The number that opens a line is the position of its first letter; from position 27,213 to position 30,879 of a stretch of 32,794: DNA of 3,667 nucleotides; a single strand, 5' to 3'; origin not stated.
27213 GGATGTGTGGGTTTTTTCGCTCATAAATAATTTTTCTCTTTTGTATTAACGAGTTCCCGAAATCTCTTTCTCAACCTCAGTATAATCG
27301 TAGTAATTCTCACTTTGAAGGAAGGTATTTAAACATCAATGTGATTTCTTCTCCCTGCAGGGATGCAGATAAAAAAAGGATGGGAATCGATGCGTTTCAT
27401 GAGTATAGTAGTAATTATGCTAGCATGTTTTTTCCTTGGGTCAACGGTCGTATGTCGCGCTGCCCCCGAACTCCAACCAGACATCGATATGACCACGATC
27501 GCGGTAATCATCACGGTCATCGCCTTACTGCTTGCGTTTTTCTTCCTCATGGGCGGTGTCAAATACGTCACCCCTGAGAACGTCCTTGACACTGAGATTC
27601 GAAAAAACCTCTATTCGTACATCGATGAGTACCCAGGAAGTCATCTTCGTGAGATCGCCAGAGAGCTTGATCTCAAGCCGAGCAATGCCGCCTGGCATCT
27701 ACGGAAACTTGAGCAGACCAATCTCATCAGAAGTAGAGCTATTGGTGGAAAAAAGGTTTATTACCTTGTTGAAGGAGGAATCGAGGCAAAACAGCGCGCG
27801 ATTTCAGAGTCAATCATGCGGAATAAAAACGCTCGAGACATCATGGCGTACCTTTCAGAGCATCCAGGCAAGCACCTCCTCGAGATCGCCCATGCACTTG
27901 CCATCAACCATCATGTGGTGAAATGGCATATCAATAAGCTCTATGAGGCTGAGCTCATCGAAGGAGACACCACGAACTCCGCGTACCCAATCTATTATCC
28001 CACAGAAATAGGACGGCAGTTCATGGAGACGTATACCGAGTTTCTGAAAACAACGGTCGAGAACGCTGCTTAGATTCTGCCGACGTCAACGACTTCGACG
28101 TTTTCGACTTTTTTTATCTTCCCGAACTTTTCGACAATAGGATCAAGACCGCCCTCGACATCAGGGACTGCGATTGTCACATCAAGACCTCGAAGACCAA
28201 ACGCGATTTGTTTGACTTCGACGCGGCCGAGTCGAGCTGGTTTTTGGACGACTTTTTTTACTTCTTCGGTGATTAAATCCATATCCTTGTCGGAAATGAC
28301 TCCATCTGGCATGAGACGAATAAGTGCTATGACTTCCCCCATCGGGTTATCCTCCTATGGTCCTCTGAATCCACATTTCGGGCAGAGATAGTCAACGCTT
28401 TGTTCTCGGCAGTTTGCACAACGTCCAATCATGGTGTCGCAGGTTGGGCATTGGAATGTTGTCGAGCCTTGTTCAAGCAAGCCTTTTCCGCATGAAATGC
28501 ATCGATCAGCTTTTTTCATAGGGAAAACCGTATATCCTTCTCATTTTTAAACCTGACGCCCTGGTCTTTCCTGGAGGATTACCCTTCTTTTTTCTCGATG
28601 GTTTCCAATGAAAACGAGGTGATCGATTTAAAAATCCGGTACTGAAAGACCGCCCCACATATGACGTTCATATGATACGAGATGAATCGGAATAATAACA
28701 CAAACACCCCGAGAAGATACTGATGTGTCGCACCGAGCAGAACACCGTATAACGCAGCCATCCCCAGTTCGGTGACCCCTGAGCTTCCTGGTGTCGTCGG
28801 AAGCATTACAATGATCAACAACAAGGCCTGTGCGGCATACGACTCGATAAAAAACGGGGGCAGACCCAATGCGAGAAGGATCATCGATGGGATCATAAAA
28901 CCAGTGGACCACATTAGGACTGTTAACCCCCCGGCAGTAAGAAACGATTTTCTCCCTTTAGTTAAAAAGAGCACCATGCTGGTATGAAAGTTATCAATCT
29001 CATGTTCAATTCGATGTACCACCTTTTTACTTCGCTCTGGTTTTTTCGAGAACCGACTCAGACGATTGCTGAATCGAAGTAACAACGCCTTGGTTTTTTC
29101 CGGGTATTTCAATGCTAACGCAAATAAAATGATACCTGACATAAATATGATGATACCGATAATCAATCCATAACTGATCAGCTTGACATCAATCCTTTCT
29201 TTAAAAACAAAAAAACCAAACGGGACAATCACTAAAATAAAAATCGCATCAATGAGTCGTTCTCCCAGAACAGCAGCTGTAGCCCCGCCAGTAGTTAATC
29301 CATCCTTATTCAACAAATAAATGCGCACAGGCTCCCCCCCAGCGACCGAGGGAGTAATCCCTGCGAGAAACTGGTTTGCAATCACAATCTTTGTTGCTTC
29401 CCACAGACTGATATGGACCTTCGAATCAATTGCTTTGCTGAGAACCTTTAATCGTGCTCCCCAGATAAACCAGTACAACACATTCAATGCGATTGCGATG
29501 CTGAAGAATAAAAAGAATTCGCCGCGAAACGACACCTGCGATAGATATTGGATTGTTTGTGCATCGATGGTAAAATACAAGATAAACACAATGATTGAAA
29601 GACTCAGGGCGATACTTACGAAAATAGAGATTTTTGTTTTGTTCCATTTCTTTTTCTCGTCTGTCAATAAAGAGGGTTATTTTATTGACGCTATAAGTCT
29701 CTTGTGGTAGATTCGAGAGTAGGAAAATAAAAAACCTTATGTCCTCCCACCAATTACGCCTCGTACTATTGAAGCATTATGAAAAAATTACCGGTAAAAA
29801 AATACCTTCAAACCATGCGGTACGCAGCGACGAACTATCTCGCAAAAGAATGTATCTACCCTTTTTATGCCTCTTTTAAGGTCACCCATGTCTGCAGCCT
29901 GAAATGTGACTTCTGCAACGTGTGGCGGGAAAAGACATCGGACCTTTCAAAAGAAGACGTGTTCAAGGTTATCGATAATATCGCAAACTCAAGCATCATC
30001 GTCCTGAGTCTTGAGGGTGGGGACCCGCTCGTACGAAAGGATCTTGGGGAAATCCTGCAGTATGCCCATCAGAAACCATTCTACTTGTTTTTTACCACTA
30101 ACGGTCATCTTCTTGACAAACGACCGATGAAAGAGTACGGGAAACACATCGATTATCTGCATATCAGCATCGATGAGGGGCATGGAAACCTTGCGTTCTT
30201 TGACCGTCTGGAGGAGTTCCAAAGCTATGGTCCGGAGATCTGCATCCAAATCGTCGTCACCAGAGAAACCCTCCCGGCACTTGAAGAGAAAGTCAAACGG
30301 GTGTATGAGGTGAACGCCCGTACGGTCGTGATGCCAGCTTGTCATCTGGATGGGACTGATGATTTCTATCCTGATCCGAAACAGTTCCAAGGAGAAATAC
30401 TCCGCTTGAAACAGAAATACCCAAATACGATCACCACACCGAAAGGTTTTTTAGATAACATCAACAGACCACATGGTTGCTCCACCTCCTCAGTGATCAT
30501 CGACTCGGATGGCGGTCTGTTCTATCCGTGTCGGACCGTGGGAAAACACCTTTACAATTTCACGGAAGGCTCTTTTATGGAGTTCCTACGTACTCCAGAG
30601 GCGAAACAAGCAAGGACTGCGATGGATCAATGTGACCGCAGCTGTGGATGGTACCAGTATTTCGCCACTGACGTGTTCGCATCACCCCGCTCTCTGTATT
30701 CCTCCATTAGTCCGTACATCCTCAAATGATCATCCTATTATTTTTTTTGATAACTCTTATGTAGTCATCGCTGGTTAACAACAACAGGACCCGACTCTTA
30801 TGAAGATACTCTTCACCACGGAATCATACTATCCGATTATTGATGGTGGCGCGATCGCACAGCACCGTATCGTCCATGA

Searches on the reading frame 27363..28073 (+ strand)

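Call 29: search_protein_families(library=pfam, proteins=[window:27363-28073:+], max_evalue=0.001)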
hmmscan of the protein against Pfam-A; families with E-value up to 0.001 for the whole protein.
window:27363-28073:+ (236 aa): 9 families
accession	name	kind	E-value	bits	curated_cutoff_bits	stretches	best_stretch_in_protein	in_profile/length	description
PF24266.1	HTH_HVO_0163_N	-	1.3e-17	64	31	2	77-136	1-60/70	HVO_0163, N-terminal HTH domain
PF13412.12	HTH_24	-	4.5e-15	55.4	21.9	2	78-123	3-48/48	Winged helix-turn-helix DNA-binding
PF12840.13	HTH_20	-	8.8e-15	54.9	27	2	78-125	4-51/51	Helix-turn-helix domain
PF01022.26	HTH_5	-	1.1e-07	32.1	22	0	96-123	19-46/47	Bacterial regulatory protein, arsR family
PF01047.28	MarR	-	6.4e-06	26.4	24.6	0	87-125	12-50/59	MarR family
PF09339.16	HTH_IclR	-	8e-05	22.8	22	0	88-124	13-50/52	IclR helix-turn-helix domain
PF25212.1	HVO_A0114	-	0.0006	20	27.6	0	82-132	26-77/84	HVO_A0114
PF02082.26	Rrf2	-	0.00074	20.1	30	0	159-200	10-54/132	Iron-dependent Transcriptional regulator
PF12802.13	MarR_2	-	0.00083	19.9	27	0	86-125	13-53/61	MarR family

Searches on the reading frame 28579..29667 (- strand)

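Call 29: search_protein_families(library=pfam, proteins=[window:28579-29667:-], max_evalue=0.001)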
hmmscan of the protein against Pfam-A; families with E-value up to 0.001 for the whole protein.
window:28579-29667:- (362 aa): 1 family
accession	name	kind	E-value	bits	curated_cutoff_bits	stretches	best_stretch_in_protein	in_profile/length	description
PF03706.18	LPG_synthase_TM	-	4.7e-41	141.7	33.4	1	16-338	2-302/302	Lysylphosphatidylglycerol synthase TM region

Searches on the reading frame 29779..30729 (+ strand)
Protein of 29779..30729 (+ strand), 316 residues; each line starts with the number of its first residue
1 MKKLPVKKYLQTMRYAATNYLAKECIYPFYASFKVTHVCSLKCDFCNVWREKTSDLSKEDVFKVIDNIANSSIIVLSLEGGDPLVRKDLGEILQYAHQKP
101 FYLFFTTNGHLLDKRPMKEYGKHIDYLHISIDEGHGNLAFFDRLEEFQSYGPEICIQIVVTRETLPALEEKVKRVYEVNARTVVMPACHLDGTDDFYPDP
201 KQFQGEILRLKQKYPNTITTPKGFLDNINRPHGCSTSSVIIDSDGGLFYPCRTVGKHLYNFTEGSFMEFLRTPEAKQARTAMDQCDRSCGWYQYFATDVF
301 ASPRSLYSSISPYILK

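Call 29: search_protein_families(library=pfam, proteins=[window:29779-30729:+], max_evalue=0.001)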
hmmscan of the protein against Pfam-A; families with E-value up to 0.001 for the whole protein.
window:29779-30729:+ (316 aa): 2 families
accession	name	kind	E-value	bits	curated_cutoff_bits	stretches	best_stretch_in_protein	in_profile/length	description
PF04055.27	Radical_SAM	-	1.1e-15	58.6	29.5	1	34-135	2-113/166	Radical SAM superfamily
PF13353.11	Fer4_12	-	4.9e-05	24.1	22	1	37-132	13-114/137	4Fe-4S single cluster domain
